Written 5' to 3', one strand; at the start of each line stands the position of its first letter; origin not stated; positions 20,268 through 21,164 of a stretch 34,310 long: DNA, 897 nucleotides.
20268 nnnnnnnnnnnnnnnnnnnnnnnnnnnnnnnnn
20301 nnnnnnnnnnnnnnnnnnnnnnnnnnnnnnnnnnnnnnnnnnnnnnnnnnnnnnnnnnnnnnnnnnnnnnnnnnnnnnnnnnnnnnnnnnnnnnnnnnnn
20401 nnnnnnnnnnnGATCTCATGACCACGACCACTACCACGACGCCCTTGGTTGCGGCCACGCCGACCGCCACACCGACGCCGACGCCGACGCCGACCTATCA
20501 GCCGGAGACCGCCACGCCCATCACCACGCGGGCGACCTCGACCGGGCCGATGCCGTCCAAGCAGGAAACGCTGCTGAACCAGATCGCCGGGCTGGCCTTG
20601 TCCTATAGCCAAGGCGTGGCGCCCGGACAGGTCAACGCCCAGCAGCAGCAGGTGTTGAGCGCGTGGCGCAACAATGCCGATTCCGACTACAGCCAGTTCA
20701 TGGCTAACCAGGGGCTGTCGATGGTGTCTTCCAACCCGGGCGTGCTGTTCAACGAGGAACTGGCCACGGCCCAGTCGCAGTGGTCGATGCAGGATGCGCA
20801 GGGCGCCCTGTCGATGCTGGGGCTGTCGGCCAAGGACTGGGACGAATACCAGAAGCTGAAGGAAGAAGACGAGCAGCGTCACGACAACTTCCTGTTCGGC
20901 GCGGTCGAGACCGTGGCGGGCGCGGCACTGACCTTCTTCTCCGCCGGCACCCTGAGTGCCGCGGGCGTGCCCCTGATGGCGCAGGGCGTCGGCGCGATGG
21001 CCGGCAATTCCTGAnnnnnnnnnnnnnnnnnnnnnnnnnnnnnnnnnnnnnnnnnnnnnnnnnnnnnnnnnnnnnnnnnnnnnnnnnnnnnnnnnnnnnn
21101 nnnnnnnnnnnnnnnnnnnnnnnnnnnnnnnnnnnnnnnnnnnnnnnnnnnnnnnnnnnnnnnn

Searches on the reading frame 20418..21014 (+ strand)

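Call 58: search_protein_families(library=phrogs, proteins=[window:20418-21014:+], max_evalue=0.001)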
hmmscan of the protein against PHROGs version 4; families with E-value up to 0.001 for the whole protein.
window:20418-21014:+ (198 aa): 1 family
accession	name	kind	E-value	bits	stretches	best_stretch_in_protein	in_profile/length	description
phrog_15511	-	unknown function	2.5e-05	24.6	1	2-102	225-303/511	-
